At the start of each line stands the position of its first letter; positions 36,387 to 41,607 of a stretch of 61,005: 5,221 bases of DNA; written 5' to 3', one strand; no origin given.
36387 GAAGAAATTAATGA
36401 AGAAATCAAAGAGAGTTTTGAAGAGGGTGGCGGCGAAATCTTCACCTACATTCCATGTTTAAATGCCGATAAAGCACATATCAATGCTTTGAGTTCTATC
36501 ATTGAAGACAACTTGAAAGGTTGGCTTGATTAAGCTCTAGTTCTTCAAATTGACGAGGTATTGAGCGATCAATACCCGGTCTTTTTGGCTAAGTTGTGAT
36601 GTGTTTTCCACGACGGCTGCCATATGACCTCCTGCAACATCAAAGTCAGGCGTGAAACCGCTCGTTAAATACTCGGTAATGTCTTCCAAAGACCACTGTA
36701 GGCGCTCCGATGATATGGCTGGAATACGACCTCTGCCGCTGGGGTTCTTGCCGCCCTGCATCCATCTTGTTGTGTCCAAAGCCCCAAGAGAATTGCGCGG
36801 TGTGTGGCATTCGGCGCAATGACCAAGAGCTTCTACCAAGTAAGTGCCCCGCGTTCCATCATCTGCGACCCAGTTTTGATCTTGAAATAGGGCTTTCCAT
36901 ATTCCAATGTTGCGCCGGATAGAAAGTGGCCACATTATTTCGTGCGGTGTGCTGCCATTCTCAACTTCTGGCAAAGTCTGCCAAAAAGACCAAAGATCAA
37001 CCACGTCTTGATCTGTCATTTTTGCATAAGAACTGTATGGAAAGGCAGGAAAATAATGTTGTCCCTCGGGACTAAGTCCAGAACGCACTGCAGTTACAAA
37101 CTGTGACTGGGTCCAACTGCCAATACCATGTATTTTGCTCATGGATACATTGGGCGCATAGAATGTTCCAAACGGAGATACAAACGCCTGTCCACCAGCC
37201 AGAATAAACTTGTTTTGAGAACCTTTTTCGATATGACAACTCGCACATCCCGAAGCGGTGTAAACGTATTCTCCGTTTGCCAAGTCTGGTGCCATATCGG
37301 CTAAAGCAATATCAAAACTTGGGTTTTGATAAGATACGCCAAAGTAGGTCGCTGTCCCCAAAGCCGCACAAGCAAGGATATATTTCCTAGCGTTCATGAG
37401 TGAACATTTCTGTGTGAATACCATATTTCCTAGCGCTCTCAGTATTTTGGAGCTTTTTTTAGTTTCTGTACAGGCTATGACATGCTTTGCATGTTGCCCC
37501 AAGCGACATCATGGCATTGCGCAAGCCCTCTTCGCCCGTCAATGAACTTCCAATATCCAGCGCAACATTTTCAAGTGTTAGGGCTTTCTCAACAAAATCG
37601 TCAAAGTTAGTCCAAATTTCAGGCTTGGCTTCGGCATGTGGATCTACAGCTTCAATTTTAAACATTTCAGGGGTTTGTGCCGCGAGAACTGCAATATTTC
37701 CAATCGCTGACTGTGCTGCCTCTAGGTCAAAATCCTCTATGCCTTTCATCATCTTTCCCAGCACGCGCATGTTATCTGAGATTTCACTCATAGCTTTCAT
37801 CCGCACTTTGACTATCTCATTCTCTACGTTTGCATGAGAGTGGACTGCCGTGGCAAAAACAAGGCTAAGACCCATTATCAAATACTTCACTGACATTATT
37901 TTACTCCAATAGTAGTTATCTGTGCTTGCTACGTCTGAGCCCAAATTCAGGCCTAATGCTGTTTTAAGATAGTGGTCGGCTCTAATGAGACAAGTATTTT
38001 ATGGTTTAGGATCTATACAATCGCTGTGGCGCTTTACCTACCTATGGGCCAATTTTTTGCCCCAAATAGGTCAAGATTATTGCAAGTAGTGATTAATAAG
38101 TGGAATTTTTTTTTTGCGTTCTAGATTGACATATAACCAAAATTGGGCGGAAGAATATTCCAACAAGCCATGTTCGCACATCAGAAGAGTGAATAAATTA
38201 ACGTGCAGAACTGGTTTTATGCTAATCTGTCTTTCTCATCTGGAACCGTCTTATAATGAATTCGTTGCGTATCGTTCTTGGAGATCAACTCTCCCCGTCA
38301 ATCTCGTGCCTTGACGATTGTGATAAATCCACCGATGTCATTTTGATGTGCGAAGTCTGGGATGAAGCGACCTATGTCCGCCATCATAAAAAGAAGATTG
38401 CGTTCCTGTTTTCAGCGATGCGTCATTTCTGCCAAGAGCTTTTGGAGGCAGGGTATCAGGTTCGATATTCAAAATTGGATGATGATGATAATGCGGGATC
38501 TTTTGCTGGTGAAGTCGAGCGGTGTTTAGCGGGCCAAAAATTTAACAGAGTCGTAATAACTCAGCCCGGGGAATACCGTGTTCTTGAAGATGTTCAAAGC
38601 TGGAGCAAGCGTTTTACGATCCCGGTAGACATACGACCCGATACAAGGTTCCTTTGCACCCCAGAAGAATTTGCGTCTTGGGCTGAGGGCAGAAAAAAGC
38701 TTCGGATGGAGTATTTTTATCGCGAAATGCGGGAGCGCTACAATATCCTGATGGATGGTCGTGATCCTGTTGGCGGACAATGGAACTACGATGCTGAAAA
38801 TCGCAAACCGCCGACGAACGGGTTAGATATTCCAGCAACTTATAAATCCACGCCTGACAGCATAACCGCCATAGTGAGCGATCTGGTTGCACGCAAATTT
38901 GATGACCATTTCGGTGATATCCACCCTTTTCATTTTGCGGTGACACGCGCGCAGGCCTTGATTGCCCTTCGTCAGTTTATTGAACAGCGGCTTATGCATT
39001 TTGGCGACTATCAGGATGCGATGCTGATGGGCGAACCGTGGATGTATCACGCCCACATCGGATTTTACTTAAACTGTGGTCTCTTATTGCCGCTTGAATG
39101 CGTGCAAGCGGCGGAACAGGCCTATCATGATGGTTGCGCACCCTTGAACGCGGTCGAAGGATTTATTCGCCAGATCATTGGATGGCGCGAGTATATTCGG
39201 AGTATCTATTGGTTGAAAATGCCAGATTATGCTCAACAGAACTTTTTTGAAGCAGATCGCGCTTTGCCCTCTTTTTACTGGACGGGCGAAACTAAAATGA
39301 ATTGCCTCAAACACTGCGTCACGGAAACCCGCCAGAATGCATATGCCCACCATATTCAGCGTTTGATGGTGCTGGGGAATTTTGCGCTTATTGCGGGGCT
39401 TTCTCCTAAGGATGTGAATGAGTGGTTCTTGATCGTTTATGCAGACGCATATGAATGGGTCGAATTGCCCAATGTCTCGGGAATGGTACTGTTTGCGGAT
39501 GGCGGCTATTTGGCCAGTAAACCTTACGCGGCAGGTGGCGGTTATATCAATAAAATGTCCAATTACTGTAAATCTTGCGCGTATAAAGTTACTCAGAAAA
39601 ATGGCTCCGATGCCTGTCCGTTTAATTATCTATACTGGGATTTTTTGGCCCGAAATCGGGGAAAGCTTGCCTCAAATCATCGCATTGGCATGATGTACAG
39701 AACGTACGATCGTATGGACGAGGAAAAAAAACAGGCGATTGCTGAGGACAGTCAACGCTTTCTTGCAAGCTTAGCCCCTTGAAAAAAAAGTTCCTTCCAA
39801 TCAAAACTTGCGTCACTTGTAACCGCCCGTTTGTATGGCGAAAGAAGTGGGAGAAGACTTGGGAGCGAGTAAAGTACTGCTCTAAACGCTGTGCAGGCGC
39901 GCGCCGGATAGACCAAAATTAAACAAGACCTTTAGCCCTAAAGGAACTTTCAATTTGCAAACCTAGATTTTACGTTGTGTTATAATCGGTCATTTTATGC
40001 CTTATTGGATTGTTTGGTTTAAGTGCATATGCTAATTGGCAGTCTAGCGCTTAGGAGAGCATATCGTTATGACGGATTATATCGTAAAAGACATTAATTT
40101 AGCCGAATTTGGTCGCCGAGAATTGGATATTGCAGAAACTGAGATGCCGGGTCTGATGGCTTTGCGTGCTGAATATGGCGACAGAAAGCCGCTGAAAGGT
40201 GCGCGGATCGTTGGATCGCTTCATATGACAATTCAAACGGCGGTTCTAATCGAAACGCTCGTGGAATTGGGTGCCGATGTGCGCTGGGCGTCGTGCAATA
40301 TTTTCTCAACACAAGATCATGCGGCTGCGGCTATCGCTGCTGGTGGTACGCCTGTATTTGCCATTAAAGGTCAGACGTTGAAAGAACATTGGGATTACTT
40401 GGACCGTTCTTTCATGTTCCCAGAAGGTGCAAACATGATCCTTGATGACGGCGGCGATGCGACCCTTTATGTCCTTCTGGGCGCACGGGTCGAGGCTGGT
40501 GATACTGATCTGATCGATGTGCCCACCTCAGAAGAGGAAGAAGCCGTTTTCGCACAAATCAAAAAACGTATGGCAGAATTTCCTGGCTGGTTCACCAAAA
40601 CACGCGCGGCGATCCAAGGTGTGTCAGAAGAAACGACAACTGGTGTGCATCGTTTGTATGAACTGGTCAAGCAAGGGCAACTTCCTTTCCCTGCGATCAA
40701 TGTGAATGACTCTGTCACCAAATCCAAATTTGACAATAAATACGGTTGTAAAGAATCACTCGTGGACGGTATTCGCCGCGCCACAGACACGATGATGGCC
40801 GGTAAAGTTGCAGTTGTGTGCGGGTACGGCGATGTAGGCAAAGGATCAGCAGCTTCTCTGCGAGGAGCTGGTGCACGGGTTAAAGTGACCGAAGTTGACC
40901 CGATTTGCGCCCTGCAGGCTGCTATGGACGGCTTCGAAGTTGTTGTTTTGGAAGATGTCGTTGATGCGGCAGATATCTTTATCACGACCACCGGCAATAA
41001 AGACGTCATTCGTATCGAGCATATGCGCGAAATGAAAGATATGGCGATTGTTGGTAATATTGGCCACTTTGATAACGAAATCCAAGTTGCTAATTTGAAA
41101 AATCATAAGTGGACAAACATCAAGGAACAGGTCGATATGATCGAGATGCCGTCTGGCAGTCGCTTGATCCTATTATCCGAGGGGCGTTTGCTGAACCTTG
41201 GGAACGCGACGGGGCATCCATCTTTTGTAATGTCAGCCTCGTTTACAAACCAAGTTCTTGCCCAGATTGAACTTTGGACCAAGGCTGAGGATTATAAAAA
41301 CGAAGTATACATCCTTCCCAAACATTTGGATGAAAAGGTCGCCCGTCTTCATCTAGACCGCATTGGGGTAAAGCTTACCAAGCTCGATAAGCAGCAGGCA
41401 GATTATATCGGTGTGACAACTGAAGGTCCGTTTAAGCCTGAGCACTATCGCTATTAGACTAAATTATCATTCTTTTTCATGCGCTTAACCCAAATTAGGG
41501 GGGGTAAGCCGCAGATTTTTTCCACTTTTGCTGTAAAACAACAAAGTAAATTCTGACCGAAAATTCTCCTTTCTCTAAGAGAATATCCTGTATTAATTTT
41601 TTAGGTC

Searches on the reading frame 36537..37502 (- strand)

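Call 12: search_protein_families(library=pfam, proteins=[window:36537-37502:-])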
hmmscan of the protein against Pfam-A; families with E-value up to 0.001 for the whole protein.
window:36537-37502:- (321 aa): 3 families
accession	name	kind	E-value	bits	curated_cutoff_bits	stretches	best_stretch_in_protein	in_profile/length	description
PF00034.26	Cytochrom_C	-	2.1e-09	39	21.3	1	75-177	2-89/90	Cytochrome c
PF13442.11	Cytochrome_CBB3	-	5.6e-09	36.6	27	0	73-173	2-67/68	Cytochrome C oxidase, cbb3-type, subunit III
PF09699.15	Paired_CXXCH_1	-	0.00024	21.2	20.6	0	84-103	6-26/41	Doubled CXXCH motif (Paired_CXXCH_1)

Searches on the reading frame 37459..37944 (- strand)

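Call 43: search_protein_families(library=pfam, proteins=[window:37459-37944:-])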
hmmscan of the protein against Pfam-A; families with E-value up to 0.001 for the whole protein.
window:37459-37944:- (161 aa): 1 family
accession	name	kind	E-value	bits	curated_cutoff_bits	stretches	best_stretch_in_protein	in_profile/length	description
PF01322.25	Cytochrom_C_2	-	9.5e-24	85.1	26.5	1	44-160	2-121/121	Cytochrome C'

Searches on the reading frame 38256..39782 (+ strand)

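Call 43: search_protein_families(library=pfam, proteins=[window:38256-39782:+])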
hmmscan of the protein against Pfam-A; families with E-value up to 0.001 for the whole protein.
window:38256-39782:+ (508 aa): 1 family
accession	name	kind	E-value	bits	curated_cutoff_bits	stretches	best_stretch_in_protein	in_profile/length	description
PF04244.19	DPRP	-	2.5e-84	283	22.1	1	5-227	1-224/224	Deoxyribodipyrimidine photo-lyase-related protein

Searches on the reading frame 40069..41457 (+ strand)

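Call 43: search_protein_families(library=pfam, proteins=[window:40069-41457:+])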
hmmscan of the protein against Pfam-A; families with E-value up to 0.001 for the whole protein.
window:40069-41457:+ (462 aa): 4 families
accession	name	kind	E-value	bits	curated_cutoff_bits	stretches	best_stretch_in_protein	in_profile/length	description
PF05221.23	AdoHcyase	-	2.1e-145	483.9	25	1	3-461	1-299/299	S-adenosyl-L-homocysteine hydrolase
PF00670.27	AdoHcyase_NAD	-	2.7e-78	262.1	27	1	223-382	1-162/162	S-adenosyl-L-homocysteine hydrolase, NAD binding domain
PF02826.25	2-Hacid_dh_C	-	1.4e-05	25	25.1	1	241-332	32-127/178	D-isomer specific 2-hydroxyacid dehydrogenase, NAD binding domain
PF07991.19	KARI_N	-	1.5e-05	25.1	20.6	1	243-308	2-68/165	Acetohydroxy acid isomeroreductase, NADPH-binding domain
